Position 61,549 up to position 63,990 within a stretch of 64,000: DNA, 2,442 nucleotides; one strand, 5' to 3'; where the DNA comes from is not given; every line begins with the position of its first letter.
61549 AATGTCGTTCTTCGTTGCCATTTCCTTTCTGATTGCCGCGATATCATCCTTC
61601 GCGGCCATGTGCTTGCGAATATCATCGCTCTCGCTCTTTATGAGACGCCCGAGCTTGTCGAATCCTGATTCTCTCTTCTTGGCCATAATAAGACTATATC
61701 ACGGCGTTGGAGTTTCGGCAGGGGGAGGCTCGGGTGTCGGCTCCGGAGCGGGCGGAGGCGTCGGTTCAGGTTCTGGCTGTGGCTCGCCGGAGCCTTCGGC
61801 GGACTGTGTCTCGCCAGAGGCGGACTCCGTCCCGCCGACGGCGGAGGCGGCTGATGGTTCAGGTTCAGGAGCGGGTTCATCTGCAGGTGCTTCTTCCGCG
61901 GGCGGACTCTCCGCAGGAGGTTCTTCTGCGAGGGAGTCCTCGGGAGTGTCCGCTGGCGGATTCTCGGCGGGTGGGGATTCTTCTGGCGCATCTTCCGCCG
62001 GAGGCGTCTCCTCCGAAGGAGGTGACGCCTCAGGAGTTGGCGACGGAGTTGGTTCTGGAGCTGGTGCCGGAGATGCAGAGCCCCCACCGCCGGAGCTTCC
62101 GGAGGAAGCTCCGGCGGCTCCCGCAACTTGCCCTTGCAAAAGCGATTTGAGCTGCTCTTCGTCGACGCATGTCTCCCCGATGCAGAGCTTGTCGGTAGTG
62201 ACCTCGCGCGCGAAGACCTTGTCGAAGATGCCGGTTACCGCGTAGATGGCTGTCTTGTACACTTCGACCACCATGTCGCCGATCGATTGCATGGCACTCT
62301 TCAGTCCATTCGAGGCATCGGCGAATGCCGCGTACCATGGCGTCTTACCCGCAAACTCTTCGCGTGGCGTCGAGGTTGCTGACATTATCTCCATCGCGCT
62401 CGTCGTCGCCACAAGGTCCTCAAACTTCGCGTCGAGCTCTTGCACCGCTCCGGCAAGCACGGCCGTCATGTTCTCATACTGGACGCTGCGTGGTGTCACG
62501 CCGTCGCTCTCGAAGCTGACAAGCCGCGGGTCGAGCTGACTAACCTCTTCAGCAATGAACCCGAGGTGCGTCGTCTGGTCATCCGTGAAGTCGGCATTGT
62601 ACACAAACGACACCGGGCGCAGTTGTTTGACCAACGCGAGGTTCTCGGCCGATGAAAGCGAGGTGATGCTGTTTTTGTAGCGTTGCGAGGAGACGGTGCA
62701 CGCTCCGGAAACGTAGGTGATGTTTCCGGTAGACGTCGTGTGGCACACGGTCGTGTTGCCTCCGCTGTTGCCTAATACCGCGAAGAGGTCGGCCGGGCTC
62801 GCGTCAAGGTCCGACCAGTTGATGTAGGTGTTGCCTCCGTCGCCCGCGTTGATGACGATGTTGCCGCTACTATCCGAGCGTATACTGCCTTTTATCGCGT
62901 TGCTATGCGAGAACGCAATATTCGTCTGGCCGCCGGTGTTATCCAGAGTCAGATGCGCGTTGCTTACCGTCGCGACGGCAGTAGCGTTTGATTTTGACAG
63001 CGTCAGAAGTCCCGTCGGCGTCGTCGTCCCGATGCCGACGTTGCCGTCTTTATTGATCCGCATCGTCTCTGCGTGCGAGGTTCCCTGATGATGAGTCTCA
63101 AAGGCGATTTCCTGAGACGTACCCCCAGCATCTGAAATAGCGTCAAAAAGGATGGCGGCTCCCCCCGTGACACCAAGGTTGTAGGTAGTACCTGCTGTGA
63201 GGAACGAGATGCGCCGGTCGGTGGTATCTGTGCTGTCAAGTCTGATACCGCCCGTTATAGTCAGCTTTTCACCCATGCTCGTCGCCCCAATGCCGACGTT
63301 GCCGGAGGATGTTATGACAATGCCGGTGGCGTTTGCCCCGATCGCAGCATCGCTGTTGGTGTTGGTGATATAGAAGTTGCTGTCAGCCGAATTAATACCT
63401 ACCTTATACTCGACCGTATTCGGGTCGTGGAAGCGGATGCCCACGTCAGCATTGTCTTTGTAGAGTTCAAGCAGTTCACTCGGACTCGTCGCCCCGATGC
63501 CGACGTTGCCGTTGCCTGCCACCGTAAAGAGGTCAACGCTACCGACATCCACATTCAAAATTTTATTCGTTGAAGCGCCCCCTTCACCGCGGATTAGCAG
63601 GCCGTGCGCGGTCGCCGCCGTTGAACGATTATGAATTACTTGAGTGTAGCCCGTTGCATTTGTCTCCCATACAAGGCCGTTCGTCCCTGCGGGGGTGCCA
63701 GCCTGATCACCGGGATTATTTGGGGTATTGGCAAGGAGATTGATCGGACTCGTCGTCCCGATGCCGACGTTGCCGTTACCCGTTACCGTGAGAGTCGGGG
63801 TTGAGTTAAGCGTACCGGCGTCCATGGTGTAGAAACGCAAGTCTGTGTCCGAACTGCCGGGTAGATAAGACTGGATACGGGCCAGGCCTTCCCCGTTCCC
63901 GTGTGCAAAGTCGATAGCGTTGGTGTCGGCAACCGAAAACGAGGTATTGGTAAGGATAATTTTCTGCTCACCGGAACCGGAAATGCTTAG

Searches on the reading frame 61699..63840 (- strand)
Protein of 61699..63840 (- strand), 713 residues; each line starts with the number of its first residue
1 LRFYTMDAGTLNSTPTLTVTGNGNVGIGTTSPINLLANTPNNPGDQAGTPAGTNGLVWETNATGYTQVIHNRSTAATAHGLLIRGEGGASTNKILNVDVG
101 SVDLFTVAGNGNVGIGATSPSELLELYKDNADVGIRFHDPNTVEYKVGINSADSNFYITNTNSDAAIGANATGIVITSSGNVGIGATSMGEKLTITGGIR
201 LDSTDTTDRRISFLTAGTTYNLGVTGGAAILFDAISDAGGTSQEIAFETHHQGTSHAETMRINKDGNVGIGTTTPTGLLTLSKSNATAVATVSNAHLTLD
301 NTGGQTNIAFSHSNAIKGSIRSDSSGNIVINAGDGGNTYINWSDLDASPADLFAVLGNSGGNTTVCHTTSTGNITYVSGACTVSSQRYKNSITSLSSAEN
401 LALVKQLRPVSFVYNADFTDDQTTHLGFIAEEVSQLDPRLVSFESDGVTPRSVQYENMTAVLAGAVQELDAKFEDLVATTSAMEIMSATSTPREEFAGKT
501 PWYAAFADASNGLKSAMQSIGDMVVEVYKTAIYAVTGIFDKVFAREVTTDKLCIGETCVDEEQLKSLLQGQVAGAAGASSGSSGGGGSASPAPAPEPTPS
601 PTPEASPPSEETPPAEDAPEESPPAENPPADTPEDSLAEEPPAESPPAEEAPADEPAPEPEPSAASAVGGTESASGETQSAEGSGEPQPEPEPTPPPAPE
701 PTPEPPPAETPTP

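Call 81: search_protein_families(library=pfam, proteins=[window:61699-63840:-], max_evalue=0.00001)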
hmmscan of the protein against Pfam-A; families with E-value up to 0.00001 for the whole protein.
window:61699-63840:- (713 aa): 1 family
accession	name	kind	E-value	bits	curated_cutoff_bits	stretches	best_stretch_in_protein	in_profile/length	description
PF13884.11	Peptidase_S74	-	1.5e-10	41.7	22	1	384-441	1-57/58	Chaperone of endosialidase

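Call 88: search_protein_families(library=phrogs, proteins=[window:61699-63840:-], max_evalue=0.001)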
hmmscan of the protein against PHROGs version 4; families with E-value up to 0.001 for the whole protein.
window:61699-63840:- (713 aa): 3 families
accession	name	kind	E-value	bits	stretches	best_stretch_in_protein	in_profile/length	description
phrog_18345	-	tail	6e-17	62.3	3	242-333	418-517/956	tail fiber protein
phrog_9942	-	tail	6.4e-15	55.2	1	107-492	651-1053/1178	tail fiber protein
phrog_1980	-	tail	1e-14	55.7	1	170-485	182-435/449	tail fiber protein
